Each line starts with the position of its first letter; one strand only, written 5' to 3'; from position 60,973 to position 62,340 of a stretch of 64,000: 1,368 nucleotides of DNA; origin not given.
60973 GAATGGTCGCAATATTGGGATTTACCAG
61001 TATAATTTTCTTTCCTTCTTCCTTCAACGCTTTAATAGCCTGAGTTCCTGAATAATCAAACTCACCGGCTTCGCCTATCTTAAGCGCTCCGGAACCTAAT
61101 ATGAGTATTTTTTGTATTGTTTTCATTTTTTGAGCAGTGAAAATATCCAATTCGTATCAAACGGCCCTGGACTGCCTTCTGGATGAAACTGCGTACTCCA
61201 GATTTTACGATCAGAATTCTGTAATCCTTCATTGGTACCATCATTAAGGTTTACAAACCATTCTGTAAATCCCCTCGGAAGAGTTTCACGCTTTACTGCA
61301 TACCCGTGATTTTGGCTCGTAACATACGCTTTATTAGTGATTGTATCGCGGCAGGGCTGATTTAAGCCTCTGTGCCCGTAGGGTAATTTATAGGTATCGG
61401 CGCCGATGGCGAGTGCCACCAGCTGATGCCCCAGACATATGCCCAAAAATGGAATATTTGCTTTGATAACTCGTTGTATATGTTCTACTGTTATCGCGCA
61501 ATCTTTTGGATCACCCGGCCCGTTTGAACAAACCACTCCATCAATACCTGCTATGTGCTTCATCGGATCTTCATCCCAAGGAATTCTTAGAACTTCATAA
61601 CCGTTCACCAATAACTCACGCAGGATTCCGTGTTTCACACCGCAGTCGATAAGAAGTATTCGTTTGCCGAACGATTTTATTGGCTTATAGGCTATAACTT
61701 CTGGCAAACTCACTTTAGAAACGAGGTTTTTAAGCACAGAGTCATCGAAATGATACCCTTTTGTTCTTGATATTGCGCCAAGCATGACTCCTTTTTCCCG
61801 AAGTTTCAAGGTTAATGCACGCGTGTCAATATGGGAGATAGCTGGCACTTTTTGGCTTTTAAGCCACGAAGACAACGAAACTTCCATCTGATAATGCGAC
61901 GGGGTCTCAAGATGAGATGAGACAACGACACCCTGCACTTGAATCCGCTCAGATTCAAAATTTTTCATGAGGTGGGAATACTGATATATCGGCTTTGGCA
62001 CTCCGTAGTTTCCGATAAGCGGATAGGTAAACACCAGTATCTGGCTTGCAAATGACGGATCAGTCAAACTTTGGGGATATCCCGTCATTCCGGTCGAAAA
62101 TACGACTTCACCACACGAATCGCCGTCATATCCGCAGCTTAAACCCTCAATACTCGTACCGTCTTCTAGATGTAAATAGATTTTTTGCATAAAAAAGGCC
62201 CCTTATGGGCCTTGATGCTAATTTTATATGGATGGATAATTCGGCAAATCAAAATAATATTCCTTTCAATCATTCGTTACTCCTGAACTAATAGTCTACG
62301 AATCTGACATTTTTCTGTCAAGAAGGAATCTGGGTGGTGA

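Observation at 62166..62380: Pyrimidine-operon leader with promoter, duplicated 12-mer, SD-led leader ORF and a terminator touching the carA start codon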

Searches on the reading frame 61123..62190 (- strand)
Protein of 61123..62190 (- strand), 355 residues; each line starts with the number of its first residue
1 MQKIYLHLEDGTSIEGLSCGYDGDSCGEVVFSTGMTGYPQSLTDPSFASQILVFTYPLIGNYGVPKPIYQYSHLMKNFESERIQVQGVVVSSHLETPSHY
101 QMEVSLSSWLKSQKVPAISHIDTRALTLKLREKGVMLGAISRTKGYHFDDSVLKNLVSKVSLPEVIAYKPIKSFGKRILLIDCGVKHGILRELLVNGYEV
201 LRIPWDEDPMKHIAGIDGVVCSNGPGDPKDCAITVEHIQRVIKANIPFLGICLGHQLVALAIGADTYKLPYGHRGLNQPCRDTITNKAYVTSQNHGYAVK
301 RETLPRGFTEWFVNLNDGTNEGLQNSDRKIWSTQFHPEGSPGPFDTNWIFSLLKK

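Call 6: search_protein_families(library=pfam, proteins=[window:61123-62190:-])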
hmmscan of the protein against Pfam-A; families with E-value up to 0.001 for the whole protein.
window:61123-62190:- (355 aa): 3 families
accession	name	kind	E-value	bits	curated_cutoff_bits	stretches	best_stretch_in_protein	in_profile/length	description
PF00117.34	GATase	-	8.3e-49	166.3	22.8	1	179-352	1-186/190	Glutamine amidotransferase class-I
PF00988.28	CPSase_sm_chain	-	5.1e-47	159.2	27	1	6-140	1-126/126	Carbamoyl-phosphate synthase small chain, CPSase domain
PF07722.19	Peptidase_C26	-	1.4e-06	28.7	20.5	1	232-268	92-128/219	Peptidase C26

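Call 8: find_related_loci(query=window:61123-62190:-, collection=genome_contigs, flank=3000)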
Query window:61123-62190:- (355 aa) in genome_contigs; peptide patterns used: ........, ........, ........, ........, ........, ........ (x = any residue, [..] = any of these).
139 stretches matched a pattern; 61 encode a relative of the query (tblastn E <= 1e-3); 61 distinct loci.
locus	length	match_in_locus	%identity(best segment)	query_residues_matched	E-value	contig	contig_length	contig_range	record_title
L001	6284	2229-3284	74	1-353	3e-180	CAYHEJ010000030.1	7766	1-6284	MAG TPA_asm: uncultured Gammaproteobacteria bacterium isolate ERP119705_co10_156 genome assembly, contig: NODE_7454_leng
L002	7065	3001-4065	71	1-355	5e-175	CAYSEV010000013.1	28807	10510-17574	MAG TPA_asm: uncultured Gammaproteobacteria bacterium isolate SRP342105_co1_249 genome assembly, contig: NODE_2130_lengt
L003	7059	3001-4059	70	1-353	2e-171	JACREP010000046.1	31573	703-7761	MAG: Candidatus Gottesmanbacteria bacterium isolate NC_groundwater_1702_Pr3_B-0.1um_50_12 SR-2_scaffold_141_1111120, who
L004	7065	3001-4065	68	1-355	6e-171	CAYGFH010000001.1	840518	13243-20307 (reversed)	MAG TPA_asm: uncultured Gammaproteobacteria bacterium isolate ERP113451_co1_294 genome assembly, contig: NODE_1_length_8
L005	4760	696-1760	67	1-355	1e-167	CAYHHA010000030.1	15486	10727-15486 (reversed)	MAG TPA_asm: uncultured Gammaproteobacteria bacterium isolate ERP119702_co3_129 genome assembly, contig: NODE_2635_lengt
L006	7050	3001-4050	67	1-351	3e-153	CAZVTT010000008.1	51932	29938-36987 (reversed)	MAG TPA_asm: uncultured Gammaproteobacteria bacterium isolate SRP292972_co1_32 genome assembly, contig: NODE_411_length_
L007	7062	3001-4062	62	1-353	3e-150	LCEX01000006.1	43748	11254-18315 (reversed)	MAG: Candidatus Gottesmanbacteria bacterium GW2011_GWC1_43_10 UV55_C0006, whole genome shotgun sequence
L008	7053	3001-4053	63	5-355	2e-149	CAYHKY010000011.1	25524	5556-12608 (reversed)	MAG TPA_asm: uncultured Gammaproteobacteria bacterium isolate ERP119705_co13_644 genome assembly, contig: NODE_2366_leng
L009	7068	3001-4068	61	1-353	5e-144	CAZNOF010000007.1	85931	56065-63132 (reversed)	MAG TPA_asm: uncultured Pseudomonadales bacterium isolate SRP170004_co1_5 genome assembly, contig: NODE_303_length_85931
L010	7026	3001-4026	61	5-353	4e-140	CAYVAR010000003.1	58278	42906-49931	MAG TPA_asm: uncultured Gammaproteobacteria bacterium isolate binchicken_co110_1166 genome assembly, contig: NODE_1325_l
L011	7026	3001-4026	53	6-351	7e-117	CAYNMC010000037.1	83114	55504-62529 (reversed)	MAG TPA_asm: uncultured Pseudomonadales bacterium isolate SRP231805_co4_157 genome assembly, contig: k141_243475, whole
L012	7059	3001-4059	48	6-350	6e-111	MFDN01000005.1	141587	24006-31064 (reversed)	MAG: Candidatus Daviesbacteria bacterium RIFCSPLOWO2_01_FULL_39_23 rifcsplowo2_01_scaffold_174, whole genome shotgun seq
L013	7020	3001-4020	49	6-350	5e-111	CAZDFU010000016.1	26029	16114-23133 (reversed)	MAG TPA_asm: uncultured Gammaproteobacteria bacterium isolate binchicken_co251_985 genome assembly, contig: NODE_2560_le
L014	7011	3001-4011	49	6-350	1e-110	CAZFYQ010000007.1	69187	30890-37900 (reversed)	MAG TPA_asm: uncultured Gammaproteobacteria bacterium isolate SRP200132_co1_341 genome assembly, contig: NODE_537_length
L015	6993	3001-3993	51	6-350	2e-110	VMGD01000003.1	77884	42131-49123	MAG: Microgenomates group bacterium Gr01-1014_7 G01um10147_scaffold_96, whole genome shotgun sequence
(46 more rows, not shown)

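Call 12: find_related_loci(query=window:61123-62190:-, collection=metagenome_contigs, flank=3000)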
Query window:61123-62190:- (355 aa) in metagenome_contigs; peptide patterns used: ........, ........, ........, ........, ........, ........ (x = any residue, [..] = any of these).
198 stretches matched a pattern; 55 encode a relative of the query (tblastn E <= 1e-3); 55 distinct loci.
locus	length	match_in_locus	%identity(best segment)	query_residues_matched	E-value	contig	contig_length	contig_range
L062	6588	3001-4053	69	3-355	2e-172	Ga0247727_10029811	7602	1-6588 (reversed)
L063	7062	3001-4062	62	1-353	2e-150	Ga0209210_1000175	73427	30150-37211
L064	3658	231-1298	62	1-355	3e-153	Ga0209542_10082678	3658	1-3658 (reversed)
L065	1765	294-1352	62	1-355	5e-160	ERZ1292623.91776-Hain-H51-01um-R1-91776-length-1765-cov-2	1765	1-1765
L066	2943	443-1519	52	6-350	1e-122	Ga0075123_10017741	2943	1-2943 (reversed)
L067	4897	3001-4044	51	3-350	1e-113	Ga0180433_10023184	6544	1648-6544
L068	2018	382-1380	49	6-350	1e-117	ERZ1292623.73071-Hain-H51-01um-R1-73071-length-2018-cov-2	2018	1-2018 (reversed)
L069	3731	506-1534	52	3-350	8e-113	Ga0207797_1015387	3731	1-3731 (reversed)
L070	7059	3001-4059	48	6-350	4e-111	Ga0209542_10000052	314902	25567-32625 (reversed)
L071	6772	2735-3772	50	3-350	1e-109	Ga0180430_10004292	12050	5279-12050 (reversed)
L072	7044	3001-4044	47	6-350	4e-109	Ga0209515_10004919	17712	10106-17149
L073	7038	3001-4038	49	6-350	2e-108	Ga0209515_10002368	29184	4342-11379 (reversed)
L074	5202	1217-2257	48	6-350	2e-108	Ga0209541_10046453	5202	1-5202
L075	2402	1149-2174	49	6-350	4e-113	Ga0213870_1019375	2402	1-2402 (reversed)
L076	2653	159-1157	51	6-350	3e-112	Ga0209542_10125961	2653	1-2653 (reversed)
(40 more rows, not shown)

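Call 20: find_homologous_proteins(query=window:61123-62190:-, max_evalue=1e-80)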
Query window:61123-62190:- (355 aa): 5598 proteins with E <= 1e-80 among 8000 candidates; the best 120 are listed.
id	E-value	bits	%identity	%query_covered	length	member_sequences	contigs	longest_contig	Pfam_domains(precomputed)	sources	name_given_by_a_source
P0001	2.1e-244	828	100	100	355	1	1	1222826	PF07722.20,PF00117.35,PF00988.29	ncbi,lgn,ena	-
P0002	8.5e-192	655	77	100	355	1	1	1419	PF07722.20,PF00117.35,PF00988.29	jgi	jgi:carbamoyl-phosphate synthase small subunit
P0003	4.7e-190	649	77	100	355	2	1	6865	PF00117.35,PF00988.29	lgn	-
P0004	4.3e-187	639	76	100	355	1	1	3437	PF07722.20,PF00117.35,PF00988.29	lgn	-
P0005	3.2e-185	633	74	100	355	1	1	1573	PF07722.20,PF00117.35,PF00988.29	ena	-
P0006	2.2e-184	630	74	100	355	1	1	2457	PF07722.20,PF00117.35,PF00988.29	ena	-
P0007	4.5e-182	623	74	100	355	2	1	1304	PF07722.20,PF00117.35,PF00988.29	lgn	-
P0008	1.6e-180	618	72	100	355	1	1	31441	PF07722.20,PF00117.35,PF00988.29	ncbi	-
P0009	4.2e-180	616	73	100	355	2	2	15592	PF00117.35,PF00988.29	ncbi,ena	-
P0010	2.4e-179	614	72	100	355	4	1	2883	PF07722.20,PF00117.35,PF00988.29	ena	-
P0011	6.0e-178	609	71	100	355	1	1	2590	PF00117.35,PF00988.29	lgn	-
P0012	1.5e-176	605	73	99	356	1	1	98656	PF00117.35,PF00988.29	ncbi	-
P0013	4.2e-176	603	71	100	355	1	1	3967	PF07722.20,PF00117.35,PF00988.29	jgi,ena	-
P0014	1.3e-175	602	72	100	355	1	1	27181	PF07722.20,PF00117.35,PF00988.29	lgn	-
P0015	2.1e-175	601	71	100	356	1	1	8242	PF00117.35,PF00988.29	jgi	jgi:carbamoyl-phosphate synthase small subunit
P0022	1.1e-172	592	71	99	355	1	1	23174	PF00117.35,PF00988.29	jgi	jgi:carbamoyl-phosphate synthase small subunit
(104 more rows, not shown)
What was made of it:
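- Tried and rejected: The best CarA outside this genome is 77% identical (call 20).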

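Call 21: find_encoding_contigs(protein=P0001, flank=1000, max_places=3)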
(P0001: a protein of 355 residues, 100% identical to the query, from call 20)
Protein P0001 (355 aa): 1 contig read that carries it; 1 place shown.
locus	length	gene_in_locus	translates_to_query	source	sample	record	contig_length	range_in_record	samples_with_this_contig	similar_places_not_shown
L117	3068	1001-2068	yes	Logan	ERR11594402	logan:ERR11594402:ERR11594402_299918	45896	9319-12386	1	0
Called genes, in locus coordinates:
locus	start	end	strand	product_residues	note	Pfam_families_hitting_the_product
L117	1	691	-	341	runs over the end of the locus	PF00389:2-Hacid_dh (faint), PF02826:2-Hacid_dh_C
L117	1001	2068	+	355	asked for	PF00988:CPSase_sm_chain, PF00117:GATase, PF07722:Peptidase_C26 (faint)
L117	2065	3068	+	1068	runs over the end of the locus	PF25596:CPSase_L_D1, PF02786:CPSase_L_D2, PF07478:Dala_Dala_lig_C (weak), PF02787:CPSase_L_D3, PF25596:CPSase_L_D1, PF02786:CPSase_L_D2, PF02222:ATP-grasp, PF02142:MGS, +1 more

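Call 22: find_encoding_contigs(protein=P0003, flank=1500, max_places=3)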
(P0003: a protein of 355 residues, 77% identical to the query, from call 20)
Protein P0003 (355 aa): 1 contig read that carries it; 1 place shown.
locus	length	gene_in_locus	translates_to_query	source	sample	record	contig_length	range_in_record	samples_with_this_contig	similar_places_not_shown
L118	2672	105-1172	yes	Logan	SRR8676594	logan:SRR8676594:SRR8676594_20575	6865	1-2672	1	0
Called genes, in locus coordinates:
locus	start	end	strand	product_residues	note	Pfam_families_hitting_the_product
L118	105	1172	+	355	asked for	PF00988:CPSase_sm_chain, PF00117:GATase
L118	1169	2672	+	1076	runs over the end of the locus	PF25596:CPSase_L_D1, PF02786:CPSase_L_D2, PF02787:CPSase_L_D3, PF25596:CPSase_L_D1, PF02222:ATP-grasp (weak), PF02786:CPSase_L_D2, PF15632:ATPgrasp_Ter (weak), PF02142:MGS, +1 more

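Call 23: find_encoding_contigs(protein=P0004, flank=1500, max_places=3)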
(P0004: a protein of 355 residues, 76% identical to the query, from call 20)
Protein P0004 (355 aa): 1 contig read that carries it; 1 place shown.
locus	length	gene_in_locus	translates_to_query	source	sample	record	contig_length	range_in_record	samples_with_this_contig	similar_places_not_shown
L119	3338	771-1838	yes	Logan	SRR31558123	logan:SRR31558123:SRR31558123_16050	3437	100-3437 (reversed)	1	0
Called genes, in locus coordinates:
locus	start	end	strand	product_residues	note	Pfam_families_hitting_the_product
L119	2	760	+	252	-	?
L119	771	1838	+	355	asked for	PF00988:CPSase_sm_chain, PF00117:GATase, PF07722:Peptidase_C26 (faint)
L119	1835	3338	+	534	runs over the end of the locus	?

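Call 25: find_encoding_contigs(protein=P0008, flank=1500, max_places=2)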
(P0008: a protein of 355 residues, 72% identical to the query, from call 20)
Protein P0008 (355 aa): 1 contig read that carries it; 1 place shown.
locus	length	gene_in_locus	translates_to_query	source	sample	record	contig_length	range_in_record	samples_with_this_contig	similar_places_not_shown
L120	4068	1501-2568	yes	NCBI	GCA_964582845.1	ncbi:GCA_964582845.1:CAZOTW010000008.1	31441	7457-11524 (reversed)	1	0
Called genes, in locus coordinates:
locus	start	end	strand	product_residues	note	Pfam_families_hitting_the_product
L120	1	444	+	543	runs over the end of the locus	PF00764:Arginosuc_synth, PF20979:Arginosuc_syn_C, PF02142:MGS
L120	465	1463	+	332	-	PF01979:Amidohydro_1, PF07969:Amidohydro_3 (weak)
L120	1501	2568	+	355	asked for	PF00988:CPSase_sm_chain, PF00117:GATase, PF07722:Peptidase_C26 (faint)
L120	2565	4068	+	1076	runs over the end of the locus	PF25596:CPSase_L_D1, PF02222:ATP-grasp (faint), PF02786:CPSase_L_D2, PF02787:CPSase_L_D3, PF25596:CPSase_L_D1, PF02786:CPSase_L_D2, PF15632:ATPgrasp_Ter (weak), PF02142:MGS, +1 more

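Call 26: find_encoding_contigs(protein=P0009, flank=1500, max_places=2)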
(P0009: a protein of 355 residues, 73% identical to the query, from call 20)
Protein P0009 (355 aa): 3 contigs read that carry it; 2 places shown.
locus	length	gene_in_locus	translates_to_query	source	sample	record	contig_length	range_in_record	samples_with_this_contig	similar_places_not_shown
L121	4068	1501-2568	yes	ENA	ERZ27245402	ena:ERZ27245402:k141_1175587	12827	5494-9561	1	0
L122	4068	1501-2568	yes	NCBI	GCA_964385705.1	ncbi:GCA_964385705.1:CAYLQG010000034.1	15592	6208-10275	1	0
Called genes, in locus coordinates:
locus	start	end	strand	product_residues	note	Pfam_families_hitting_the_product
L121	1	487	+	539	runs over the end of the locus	PF00764:Arginosuc_synth, PF20979:Arginosuc_syn_C, PF02142:MGS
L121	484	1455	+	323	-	PF01979:Amidohydro_1, PF07969:Amidohydro_3 (weak)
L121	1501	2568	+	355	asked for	PF00988:CPSase_sm_chain, PF00117:GATase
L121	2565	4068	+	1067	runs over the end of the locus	PF25596:CPSase_L_D1, PF02786:CPSase_L_D2, PF02787:CPSase_L_D3, PF25596:CPSase_L_D1, PF02786:CPSase_L_D2, PF02222:ATP-grasp, PF15632:ATPgrasp_Ter, PF02142:MGS, +1 more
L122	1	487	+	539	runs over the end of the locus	PF00764:Arginosuc_synth, PF20979:Arginosuc_syn_C, PF02142:MGS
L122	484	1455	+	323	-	PF01979:Amidohydro_1, PF07969:Amidohydro_3 (weak)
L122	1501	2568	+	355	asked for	PF00988:CPSase_sm_chain, PF00117:GATase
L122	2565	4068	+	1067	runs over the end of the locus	PF25596:CPSase_L_D1, PF02786:CPSase_L_D2, PF02787:CPSase_L_D3, PF25596:CPSase_L_D1, PF02786:CPSase_L_D2, PF02222:ATP-grasp, PF15632:ATPgrasp_Ter, PF02142:MGS, +1 more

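Call 27: find_encoding_contigs(protein=P0012, flank=1500, max_places=2)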
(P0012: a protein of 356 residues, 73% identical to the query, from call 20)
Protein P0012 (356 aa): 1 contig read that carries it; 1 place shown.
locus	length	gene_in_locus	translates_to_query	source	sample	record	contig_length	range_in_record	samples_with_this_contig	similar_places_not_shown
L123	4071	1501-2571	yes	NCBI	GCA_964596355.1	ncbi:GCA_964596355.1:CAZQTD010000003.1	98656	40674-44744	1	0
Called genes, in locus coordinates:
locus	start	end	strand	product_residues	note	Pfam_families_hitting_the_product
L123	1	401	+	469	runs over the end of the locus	PF02874:ATP-synt_ab_N, PF00006:ATP-synt_ab, PF22919:ATP-synt_VA_C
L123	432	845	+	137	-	PF02823:ATP-synt_DE_N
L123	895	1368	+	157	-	PF00571:CBS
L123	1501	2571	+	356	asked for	PF00988:CPSase_sm_chain, PF00117:GATase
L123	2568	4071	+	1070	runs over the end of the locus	PF25596:CPSase_L_D1, PF02786:CPSase_L_D2, PF02787:CPSase_L_D3, PF25596:CPSase_L_D1, PF02222:ATP-grasp, PF02786:CPSase_L_D2, PF15632:ATPgrasp_Ter (weak), PF02142:MGS, +2 more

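Call 28: find_encoding_contigs(protein=P0014, flank=1500, max_places=2)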
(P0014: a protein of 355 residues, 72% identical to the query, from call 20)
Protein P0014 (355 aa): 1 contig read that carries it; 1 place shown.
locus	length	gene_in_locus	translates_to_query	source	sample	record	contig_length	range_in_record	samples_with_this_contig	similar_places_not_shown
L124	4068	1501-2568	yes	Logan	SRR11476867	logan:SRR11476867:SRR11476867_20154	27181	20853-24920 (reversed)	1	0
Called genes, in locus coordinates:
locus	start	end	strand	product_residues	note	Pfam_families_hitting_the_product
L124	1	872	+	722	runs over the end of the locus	PF07602:DUF1565 (faint), PF22842:Pel9A-like_beta_helix, PF05048:NosD (faint), PF13229:Beta_helix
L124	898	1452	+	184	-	PF00571:CBS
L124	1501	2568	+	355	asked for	PF00988:CPSase_sm_chain, PF00117:GATase, PF07722:Peptidase_C26 (faint)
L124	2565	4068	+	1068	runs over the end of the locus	PF25596:CPSase_L_D1, PF02222:ATP-grasp (weak), PF02786:CPSase_L_D2, PF07478:Dala_Dala_lig_C (weak), PF02787:CPSase_L_D3, PF25596:CPSase_L_D1, PF02786:CPSase_L_D2, PF02142:MGS, +2 more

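Call 31: find_encoding_contigs(protein=P0022, flank=1500, max_places=2)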
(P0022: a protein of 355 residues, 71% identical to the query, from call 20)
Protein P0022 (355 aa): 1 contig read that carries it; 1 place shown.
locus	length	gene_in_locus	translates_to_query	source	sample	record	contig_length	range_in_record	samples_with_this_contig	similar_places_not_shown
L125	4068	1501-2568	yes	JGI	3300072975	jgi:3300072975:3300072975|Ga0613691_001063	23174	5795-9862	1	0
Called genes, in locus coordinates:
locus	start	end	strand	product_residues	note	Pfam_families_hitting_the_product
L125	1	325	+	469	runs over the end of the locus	PF02874:ATP-synt_ab_N, PF00006:ATP-synt_ab, PF22919:ATP-synt_VA_C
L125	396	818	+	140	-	PF02823:ATP-synt_DE_N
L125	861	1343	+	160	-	PF00571:CBS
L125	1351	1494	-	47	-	-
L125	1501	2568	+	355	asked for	PF00988:CPSase_sm_chain, PF00117:GATase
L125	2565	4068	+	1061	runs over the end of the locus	PF25596:CPSase_L_D1, PF02786:CPSase_L_D2, PF07478:Dala_Dala_lig_C (weak), PF02787:CPSase_L_D3, PF25596:CPSase_L_D1, PF02786:CPSase_L_D2, PF02222:ATP-grasp (weak), PF02142:MGS, +1 more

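Call 32: find_encoding_contigs(protein=P0015, flank=1500, max_places=2)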
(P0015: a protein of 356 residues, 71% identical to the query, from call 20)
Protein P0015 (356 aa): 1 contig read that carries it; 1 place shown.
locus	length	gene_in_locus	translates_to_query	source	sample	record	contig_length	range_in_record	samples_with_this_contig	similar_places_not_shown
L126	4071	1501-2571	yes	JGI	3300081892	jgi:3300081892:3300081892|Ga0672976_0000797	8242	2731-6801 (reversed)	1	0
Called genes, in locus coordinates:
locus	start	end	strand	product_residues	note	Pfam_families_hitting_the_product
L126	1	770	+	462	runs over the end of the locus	PF02874:ATP-synt_ab_N, PF00006:ATP-synt_ab, PF22919:ATP-synt_VA_C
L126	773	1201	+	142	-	PF02823:ATP-synt_DE_N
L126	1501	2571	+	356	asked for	PF00988:CPSase_sm_chain, PF00117:GATase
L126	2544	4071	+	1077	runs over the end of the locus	PF25596:CPSase_L_D1, PF02786:CPSase_L_D2, PF07478:Dala_Dala_lig_C (weak), PF02787:CPSase_L_D3, PF25596:CPSase_L_D1, PF02786:CPSase_L_D2, PF02222:ATP-grasp, PF02142:MGS, +1 more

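Call 33: find_encoding_contigs(protein=P0006, flank=1500, max_places=2)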
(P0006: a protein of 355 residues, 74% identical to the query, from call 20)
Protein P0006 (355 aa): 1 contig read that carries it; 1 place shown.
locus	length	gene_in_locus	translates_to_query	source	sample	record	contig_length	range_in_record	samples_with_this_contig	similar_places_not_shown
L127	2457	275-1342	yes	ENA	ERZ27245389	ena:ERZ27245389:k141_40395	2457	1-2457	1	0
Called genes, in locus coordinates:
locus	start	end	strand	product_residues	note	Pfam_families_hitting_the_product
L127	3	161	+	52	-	?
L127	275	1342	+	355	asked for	PF00988:CPSase_sm_chain, PF00117:GATase, PF07722:Peptidase_C26 (faint)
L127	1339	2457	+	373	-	?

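Call 77: find_encoding_contigs(protein=P0002, flank=1000, max_places=2)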
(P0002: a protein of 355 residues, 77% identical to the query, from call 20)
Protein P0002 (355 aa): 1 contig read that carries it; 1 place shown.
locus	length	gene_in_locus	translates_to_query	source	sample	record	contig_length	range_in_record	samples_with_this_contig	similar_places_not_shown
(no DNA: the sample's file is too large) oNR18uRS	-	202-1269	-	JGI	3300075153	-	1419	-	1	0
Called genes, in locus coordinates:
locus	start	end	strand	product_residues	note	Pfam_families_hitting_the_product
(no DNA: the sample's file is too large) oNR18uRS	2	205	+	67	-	?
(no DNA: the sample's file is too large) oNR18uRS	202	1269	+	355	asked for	PF00988:CPSase_sm_chain, PF00117:GATase, PF07722:Peptidase_C26 (faint)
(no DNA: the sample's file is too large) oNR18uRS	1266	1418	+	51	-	?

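Call 78: find_encoding_contigs(protein=P0005, flank=1000, max_places=2)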
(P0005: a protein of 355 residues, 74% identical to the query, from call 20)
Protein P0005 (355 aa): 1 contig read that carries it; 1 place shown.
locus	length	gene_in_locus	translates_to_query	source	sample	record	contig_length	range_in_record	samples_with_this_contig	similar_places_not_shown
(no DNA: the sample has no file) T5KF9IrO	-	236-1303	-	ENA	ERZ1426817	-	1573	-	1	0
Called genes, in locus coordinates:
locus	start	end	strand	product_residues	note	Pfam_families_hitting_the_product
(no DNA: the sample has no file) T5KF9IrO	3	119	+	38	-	?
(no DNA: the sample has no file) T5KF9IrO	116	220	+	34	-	-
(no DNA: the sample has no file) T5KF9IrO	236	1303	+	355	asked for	PF00988:CPSase_sm_chain, PF00117:GATase, PF07722:Peptidase_C26 (faint)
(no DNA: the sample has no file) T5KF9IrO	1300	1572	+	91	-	?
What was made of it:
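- Tried and rejected: Two short contigs could not be read (calls 77, 78).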

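Call 82: list_cluster_members(proteins=[P0001])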
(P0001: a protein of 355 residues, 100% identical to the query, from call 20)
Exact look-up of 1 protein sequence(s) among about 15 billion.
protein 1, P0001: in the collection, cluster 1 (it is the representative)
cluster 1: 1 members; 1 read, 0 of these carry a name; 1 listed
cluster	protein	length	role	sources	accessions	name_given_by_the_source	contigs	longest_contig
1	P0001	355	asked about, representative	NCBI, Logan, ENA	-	-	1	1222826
